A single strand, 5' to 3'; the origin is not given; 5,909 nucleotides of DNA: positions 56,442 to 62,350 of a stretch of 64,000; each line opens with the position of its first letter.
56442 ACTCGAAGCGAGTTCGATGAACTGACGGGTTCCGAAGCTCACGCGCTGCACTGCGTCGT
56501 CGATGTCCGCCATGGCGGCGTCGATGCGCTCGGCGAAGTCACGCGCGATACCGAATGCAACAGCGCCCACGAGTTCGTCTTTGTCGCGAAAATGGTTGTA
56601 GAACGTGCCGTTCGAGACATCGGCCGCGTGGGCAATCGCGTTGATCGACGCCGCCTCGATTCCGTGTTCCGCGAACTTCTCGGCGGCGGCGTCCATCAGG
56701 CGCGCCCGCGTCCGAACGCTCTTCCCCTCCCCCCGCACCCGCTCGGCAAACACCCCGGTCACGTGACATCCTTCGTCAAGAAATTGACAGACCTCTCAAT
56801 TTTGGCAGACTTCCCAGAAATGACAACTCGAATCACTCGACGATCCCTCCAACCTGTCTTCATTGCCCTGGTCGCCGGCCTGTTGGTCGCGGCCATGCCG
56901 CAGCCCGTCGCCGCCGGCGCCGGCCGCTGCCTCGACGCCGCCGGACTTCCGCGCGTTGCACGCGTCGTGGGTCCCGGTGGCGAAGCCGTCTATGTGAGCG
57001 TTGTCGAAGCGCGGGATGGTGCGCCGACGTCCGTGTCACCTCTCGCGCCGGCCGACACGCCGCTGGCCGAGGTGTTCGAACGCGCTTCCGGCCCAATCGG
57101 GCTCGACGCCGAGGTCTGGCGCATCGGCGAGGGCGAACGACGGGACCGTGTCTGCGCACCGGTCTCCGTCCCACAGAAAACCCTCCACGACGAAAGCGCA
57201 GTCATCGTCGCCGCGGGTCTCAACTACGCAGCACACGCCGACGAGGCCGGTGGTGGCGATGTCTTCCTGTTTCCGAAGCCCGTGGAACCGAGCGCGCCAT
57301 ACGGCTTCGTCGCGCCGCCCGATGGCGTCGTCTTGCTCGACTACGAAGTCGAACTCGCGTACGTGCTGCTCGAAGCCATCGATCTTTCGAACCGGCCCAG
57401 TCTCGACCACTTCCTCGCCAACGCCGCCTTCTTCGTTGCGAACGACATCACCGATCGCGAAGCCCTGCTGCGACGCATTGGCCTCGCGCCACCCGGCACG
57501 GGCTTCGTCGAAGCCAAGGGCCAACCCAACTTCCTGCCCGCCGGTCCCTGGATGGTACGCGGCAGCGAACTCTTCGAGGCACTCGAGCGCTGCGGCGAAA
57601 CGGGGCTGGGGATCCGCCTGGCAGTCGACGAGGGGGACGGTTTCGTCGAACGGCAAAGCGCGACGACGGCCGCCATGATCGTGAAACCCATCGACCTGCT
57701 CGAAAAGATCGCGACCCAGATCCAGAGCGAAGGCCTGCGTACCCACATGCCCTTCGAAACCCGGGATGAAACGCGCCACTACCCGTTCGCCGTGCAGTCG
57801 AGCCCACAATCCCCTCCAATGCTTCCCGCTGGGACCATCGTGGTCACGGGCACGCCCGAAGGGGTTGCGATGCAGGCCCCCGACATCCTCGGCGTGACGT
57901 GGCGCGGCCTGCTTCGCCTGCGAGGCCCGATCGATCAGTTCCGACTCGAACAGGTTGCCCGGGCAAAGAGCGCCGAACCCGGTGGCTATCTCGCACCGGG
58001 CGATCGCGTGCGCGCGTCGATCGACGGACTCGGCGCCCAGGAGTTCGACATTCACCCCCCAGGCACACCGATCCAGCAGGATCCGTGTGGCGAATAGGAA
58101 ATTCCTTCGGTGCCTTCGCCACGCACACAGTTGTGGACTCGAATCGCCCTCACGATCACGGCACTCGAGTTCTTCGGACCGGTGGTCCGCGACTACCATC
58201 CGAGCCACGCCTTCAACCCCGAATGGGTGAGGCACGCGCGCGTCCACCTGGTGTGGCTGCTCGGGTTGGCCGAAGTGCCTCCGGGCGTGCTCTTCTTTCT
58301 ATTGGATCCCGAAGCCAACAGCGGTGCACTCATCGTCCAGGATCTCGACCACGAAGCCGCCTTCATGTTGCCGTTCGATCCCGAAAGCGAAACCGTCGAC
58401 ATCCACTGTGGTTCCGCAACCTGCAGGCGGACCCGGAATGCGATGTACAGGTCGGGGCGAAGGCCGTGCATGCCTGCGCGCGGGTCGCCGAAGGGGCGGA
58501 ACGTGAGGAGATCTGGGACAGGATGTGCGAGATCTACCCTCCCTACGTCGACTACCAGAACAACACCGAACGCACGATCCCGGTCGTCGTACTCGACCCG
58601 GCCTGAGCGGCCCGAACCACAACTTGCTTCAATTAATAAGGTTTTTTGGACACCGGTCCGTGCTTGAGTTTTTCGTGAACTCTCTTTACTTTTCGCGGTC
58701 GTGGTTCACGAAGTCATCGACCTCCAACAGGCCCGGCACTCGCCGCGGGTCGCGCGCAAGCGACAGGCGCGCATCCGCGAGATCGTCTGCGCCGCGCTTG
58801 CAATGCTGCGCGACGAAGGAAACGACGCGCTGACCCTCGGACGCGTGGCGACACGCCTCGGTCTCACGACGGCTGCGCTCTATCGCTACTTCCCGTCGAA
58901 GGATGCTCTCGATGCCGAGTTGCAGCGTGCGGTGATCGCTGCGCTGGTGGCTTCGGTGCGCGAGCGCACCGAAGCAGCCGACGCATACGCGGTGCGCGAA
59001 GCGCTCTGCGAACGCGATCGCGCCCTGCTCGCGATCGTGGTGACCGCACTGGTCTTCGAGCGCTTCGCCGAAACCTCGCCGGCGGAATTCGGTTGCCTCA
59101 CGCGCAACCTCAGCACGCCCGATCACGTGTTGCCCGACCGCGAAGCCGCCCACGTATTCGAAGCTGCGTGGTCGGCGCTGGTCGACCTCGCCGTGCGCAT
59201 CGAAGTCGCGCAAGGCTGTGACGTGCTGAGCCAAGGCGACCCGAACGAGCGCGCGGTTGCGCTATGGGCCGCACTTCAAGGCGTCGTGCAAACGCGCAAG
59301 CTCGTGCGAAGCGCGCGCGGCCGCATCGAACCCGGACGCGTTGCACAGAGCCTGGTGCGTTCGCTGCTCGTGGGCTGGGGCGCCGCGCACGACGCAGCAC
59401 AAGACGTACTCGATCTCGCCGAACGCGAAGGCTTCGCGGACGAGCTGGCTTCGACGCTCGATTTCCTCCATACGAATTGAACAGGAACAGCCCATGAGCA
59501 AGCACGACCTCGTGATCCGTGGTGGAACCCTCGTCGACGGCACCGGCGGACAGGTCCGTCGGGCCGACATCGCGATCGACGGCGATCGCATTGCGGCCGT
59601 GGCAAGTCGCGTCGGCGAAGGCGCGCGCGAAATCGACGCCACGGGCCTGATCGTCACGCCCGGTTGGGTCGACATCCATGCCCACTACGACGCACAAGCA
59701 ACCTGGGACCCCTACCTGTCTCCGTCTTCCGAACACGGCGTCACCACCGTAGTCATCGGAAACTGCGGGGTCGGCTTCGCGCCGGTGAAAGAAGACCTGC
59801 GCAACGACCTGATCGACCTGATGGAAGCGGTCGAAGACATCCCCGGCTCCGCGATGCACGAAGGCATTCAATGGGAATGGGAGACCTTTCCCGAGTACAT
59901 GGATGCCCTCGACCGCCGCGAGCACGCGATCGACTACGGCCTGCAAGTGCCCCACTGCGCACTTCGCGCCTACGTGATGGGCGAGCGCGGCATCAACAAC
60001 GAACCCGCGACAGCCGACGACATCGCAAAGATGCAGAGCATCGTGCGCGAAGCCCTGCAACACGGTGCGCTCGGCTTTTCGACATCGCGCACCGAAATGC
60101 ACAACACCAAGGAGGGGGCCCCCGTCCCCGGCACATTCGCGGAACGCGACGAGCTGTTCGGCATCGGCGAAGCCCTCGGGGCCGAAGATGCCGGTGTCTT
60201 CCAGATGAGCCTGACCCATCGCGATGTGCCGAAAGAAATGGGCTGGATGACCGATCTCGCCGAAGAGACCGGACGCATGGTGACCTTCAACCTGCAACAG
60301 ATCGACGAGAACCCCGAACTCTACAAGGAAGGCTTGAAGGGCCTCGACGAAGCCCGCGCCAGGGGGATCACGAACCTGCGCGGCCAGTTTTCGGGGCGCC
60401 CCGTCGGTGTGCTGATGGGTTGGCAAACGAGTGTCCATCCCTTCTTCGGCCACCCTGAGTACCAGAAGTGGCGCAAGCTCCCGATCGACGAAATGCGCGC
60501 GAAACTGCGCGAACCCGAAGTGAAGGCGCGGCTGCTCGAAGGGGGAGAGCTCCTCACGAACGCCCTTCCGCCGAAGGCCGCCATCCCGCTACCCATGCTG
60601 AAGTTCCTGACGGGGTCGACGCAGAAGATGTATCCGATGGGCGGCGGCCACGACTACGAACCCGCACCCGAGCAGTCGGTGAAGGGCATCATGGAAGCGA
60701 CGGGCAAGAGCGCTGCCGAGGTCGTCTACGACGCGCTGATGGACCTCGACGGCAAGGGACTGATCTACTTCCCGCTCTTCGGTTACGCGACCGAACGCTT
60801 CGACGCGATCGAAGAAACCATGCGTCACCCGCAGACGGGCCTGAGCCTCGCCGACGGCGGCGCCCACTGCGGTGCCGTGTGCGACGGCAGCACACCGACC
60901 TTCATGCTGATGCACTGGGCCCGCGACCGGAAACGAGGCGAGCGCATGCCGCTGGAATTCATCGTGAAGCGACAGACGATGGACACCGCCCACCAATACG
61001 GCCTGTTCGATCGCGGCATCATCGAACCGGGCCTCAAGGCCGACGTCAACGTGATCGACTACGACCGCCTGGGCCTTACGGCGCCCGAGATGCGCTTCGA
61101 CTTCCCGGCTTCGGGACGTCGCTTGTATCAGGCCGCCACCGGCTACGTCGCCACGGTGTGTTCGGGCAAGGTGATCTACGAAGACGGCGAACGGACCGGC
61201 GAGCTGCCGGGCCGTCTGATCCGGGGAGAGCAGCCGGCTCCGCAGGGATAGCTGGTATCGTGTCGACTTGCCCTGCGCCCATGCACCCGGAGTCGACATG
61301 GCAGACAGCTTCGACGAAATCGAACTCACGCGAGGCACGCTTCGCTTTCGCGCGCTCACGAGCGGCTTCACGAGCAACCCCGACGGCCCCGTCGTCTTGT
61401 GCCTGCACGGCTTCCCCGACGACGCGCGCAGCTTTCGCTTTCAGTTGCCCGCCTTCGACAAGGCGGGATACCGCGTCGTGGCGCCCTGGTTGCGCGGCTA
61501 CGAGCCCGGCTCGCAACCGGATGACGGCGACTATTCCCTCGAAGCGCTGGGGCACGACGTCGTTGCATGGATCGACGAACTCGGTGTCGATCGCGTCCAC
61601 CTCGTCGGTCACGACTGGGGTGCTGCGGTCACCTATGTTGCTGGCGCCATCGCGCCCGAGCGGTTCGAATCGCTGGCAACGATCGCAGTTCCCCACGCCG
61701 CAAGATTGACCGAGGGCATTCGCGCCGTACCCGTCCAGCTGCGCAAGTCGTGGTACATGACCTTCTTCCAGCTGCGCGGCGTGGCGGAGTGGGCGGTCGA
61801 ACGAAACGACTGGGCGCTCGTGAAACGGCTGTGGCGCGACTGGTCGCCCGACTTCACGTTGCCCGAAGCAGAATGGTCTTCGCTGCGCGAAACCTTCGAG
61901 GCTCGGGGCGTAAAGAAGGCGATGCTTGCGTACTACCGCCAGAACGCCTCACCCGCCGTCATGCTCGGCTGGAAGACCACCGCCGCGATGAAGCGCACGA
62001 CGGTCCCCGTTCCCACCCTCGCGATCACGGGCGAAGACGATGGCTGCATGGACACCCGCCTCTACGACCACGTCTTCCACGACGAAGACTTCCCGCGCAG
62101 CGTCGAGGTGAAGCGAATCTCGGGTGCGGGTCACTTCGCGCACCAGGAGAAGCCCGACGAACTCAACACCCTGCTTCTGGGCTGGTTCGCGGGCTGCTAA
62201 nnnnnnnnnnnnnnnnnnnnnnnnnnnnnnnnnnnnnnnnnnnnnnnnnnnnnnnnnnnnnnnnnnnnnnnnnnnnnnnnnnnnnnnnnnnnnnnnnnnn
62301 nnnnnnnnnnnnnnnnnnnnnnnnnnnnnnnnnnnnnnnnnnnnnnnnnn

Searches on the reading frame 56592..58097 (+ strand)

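Call 52: search_protein_families(library=pfam, proteins=[window:56592-58097:+], max_evalue=0.00001)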
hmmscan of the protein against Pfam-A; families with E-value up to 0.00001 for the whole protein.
window:56592-58097:+ (501 aa): 1 family
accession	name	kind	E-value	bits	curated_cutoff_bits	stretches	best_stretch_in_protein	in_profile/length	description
PF01557.24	FAA_hydrolase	-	1.5e-21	77.5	23.9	1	205-485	2-211/214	Fumarylacetoacetate (FAA) hydrolase C-terminal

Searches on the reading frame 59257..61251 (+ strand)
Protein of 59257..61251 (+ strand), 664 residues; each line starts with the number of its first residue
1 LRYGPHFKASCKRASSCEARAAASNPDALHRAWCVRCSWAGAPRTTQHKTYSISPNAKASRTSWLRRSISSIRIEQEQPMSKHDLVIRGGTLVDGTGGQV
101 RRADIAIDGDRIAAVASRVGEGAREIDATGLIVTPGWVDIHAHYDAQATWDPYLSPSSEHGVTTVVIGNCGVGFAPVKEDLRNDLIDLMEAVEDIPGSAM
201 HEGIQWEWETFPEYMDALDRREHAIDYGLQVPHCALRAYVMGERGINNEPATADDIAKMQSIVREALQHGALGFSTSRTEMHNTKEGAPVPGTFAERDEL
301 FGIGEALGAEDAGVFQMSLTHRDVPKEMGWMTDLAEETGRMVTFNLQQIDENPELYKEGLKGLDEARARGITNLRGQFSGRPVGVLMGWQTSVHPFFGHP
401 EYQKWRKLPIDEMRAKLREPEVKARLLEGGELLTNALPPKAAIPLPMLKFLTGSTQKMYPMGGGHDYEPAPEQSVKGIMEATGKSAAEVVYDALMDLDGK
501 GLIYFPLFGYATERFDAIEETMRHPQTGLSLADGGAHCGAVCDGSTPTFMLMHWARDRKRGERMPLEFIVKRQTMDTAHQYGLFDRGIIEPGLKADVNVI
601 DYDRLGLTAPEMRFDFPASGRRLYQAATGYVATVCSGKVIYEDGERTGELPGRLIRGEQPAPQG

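Call 54: search_protein_families(library=pfam, proteins=[window:59257-61251:+], max_evalue=0.00001)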
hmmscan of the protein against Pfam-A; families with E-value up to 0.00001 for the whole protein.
window:59257-61251:+ (664 aa): 1 family
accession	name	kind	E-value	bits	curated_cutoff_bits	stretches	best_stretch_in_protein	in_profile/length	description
PF07969.17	Amidohydro_3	-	1.9e-40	140.2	29.7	1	124-641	1-472/472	Amidohydrolase family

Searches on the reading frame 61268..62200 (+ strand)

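Call 54: search_protein_families(library=pfam, proteins=[window:61268-62200:+], max_evalue=0.00001)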
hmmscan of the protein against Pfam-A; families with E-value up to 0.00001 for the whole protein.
window:61268-62200:+ (310 aa): 2 families
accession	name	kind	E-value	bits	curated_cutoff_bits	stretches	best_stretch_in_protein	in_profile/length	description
PF00561.26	Abhydrolase_1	-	1.2e-25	91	25.8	1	41-296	1-245/245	alpha/beta hydrolase fold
PF12697.13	Abhydrolase_6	-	2.5e-20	74.5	26.3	1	43-300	1-215/217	Alpha/beta hydrolase family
